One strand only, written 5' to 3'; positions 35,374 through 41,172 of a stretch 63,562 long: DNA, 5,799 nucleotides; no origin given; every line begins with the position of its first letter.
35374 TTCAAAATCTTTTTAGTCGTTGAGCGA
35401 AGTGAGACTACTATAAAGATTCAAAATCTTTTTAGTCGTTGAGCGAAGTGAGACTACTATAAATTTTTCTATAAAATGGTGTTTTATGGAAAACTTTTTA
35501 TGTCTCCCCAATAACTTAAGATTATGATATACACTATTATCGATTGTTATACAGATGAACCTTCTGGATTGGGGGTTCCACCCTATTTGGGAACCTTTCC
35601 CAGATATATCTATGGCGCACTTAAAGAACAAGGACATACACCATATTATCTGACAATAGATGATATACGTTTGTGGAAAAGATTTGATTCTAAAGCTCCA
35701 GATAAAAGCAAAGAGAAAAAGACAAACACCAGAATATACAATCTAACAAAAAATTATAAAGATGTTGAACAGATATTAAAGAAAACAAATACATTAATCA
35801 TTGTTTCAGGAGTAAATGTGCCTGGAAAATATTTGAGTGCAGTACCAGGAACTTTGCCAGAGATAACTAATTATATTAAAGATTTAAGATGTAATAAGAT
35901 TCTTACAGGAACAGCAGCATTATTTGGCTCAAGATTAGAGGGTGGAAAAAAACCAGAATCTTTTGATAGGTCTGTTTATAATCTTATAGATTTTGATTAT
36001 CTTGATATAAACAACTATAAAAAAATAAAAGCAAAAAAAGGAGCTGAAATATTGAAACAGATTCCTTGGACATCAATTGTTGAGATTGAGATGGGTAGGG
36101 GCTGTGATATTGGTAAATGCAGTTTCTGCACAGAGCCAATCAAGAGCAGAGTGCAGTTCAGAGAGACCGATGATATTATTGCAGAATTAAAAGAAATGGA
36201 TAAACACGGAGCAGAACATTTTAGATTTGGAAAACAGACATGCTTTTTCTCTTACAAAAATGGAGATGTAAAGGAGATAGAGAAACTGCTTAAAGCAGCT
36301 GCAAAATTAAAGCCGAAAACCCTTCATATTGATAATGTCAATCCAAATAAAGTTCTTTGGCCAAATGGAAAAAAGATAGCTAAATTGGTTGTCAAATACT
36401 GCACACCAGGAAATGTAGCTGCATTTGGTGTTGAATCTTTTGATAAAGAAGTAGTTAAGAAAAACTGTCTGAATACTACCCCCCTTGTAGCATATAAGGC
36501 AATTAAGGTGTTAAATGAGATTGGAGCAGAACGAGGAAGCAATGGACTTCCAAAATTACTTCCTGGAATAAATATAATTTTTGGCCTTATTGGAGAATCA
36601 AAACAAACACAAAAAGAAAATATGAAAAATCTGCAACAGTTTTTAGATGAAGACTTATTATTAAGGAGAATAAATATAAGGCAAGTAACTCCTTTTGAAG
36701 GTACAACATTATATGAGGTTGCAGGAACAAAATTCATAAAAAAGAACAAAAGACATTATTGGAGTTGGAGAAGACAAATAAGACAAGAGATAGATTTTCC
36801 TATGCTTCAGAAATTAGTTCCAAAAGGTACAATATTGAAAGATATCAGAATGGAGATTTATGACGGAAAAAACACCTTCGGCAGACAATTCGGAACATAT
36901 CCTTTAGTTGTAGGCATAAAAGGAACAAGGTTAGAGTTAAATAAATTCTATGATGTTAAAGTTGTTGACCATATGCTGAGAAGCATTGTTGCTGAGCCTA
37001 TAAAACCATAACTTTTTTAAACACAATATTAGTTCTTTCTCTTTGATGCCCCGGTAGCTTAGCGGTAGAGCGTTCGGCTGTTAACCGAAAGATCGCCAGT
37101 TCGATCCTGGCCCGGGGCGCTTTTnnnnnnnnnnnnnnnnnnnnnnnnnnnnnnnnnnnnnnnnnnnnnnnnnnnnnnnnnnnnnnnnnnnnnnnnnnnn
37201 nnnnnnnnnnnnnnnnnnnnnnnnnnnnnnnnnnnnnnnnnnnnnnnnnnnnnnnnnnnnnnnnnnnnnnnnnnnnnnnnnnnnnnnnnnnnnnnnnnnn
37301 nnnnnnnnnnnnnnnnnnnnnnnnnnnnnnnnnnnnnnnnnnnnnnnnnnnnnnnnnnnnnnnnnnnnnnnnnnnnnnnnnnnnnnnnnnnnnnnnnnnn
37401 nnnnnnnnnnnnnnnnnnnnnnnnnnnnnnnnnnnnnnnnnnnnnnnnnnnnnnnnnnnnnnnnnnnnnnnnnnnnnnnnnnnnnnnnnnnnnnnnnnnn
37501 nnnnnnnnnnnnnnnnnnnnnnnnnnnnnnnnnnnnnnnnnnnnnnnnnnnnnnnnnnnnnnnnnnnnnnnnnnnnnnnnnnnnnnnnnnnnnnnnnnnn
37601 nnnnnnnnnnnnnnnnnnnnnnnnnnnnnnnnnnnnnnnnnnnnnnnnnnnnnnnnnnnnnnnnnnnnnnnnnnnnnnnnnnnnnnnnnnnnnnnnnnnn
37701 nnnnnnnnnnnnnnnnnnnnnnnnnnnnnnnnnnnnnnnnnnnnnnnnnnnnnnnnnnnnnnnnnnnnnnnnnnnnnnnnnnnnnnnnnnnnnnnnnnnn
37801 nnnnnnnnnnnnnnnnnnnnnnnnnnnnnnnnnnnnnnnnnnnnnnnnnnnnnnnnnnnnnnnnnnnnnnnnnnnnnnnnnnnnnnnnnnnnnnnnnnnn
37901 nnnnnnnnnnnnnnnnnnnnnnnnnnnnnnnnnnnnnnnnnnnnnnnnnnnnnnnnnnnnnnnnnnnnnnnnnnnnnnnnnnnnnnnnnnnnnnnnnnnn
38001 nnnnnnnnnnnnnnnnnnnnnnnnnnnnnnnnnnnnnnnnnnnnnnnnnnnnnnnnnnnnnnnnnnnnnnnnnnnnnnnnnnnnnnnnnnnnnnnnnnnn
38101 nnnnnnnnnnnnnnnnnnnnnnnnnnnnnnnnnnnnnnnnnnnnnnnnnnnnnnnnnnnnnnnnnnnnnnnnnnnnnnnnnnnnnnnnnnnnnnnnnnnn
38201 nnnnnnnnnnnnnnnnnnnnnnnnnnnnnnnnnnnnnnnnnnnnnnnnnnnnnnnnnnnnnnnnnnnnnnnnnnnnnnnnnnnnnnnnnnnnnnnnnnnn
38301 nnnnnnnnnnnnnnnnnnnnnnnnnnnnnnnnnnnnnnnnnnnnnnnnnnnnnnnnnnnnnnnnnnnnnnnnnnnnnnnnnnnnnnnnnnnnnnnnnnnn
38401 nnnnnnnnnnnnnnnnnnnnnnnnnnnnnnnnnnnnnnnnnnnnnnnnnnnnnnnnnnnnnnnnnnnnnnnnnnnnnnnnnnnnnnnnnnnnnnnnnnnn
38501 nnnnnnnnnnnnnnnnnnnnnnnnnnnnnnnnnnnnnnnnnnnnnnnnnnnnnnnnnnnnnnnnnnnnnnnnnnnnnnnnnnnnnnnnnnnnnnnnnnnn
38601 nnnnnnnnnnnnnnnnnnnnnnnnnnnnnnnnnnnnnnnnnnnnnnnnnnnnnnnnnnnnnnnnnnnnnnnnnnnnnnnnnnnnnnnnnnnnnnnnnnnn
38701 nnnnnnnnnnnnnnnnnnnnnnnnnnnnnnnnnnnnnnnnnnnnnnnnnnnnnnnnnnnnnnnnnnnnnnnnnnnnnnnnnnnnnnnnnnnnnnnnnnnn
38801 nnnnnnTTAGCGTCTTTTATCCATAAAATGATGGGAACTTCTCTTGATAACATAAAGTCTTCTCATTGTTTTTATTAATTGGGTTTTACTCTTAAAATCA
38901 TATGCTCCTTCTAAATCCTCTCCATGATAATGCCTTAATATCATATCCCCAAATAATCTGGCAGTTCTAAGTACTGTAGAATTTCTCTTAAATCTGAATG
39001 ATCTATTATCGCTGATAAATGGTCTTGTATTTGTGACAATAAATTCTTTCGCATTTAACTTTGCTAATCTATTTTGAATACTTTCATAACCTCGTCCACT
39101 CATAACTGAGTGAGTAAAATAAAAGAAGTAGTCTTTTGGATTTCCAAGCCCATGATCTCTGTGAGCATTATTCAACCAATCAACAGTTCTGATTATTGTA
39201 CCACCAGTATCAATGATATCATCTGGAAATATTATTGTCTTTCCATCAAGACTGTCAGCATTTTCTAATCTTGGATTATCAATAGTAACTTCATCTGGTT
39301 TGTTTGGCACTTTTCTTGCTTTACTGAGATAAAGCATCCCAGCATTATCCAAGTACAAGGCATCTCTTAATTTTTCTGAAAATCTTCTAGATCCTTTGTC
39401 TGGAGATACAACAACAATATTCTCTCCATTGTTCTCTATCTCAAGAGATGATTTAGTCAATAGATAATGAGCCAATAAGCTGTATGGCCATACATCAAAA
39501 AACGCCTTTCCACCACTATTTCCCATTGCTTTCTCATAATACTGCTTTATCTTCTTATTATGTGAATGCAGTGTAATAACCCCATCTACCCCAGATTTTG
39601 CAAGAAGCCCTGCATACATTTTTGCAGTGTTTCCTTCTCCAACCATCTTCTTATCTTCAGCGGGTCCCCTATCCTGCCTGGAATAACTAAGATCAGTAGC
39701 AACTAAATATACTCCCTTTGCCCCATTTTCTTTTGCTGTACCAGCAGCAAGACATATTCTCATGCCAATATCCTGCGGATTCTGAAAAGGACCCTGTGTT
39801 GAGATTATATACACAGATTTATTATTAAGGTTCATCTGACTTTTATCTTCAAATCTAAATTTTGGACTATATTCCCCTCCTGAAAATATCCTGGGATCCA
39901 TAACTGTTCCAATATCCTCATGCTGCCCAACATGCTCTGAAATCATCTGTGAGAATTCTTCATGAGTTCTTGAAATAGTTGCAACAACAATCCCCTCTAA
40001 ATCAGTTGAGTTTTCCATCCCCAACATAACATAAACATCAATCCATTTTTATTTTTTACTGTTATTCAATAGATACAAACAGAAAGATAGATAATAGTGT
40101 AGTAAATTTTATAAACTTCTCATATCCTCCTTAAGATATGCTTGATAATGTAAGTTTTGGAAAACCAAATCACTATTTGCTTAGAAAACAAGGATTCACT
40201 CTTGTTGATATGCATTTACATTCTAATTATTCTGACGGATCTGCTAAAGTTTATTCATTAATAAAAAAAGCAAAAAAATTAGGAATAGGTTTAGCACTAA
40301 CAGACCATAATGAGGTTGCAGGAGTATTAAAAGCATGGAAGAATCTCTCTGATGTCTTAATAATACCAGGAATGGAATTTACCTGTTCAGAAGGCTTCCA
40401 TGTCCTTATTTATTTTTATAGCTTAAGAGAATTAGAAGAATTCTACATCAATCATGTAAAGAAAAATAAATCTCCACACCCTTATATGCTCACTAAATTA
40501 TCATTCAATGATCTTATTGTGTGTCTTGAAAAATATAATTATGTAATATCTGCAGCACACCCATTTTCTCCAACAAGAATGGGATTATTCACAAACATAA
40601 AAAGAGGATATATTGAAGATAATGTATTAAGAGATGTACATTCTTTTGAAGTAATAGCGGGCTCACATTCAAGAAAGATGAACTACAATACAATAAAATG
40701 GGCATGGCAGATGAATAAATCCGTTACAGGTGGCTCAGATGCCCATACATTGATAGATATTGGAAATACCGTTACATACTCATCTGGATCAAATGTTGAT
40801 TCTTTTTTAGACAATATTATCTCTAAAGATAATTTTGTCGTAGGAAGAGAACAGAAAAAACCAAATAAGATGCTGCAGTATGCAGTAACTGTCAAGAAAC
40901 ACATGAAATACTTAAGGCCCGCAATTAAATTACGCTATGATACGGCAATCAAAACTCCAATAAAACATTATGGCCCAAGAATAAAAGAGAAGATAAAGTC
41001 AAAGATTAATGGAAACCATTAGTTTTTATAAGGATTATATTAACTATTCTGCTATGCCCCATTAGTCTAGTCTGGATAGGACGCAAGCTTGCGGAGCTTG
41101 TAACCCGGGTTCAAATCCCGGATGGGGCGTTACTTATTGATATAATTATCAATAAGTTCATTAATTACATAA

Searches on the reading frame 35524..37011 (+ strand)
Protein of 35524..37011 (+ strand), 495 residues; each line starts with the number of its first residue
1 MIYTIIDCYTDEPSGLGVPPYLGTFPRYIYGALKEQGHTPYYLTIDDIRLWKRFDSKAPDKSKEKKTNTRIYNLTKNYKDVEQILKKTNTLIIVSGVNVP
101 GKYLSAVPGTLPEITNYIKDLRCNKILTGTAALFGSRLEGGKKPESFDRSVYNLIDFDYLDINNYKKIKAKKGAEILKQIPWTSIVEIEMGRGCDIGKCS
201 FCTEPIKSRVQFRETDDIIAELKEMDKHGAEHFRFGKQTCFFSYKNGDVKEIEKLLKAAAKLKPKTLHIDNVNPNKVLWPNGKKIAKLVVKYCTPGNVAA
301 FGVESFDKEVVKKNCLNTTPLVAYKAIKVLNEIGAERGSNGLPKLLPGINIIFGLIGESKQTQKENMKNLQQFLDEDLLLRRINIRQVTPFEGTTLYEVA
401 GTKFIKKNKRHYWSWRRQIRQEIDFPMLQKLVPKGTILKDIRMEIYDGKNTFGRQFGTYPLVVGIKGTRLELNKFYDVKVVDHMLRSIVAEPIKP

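Call 34: search_protein_families(library=pfam, proteins=[window:35524-37011:+], max_evalue=0.0001)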
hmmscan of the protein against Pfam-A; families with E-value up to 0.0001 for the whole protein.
window:35524-37011:+ (495 aa): 1 family
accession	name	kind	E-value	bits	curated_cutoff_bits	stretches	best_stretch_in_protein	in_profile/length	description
PF04055.27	Radical_SAM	-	2e-09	38.3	29.5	1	188-350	1-155/166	Radical SAM superfamily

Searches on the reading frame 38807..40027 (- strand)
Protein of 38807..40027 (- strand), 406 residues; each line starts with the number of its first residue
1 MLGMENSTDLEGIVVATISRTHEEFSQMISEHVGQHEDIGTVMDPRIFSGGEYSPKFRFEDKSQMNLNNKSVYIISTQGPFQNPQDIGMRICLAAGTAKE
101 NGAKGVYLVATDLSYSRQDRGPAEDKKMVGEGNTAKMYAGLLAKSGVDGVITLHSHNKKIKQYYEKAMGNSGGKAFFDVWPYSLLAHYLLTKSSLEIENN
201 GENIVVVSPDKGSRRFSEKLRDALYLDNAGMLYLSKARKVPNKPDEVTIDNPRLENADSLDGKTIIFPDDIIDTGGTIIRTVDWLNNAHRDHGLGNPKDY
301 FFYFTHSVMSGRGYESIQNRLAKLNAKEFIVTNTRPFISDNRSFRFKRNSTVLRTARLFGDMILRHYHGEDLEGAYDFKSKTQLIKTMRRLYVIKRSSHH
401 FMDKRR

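Call 34: search_protein_families(library=pfam, proteins=[window:38807-40027:-], max_evalue=0.0001)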
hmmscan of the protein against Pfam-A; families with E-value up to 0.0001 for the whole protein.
window:38807-40027:- (406 aa): 3 families
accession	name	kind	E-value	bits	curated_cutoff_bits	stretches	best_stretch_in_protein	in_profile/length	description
PF00156.33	Pribosyltran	-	2.6e-11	43.5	26.3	1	197-288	23-113/158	Phosphoribosyl transferase domain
PF13793.12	Pribosyltran_N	-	8.8e-07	29.2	25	1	20-146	7-117/117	N-terminal domain of ribose phosphate pyrophosphokinase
PF24390.1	PRTase-CE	-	1.9e-06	28.4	27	1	211-345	75-186/253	PRTase-CE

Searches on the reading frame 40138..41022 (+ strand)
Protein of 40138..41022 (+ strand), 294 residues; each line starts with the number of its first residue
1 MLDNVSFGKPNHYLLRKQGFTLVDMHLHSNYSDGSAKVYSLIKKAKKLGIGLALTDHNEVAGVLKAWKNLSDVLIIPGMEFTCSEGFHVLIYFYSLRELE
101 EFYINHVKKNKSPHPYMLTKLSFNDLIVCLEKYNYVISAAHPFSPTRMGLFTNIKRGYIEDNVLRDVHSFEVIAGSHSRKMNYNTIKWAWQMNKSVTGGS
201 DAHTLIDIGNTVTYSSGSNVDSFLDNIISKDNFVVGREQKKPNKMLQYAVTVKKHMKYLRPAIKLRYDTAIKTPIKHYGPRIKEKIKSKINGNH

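Call 34: search_protein_families(library=pfam, proteins=[window:40138-41022:+], max_evalue=0.0001)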
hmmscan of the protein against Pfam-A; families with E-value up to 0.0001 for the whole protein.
window:40138-41022:+ (294 aa): 2 families
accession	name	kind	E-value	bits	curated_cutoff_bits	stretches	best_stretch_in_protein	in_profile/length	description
PF02811.25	PHP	-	1.1e-10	42.5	26.4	1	24-169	1-94/164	PHP domain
PF13263.12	PHP_C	-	4.5e-07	29.7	21.3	1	185-227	7-51/56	PHP-associated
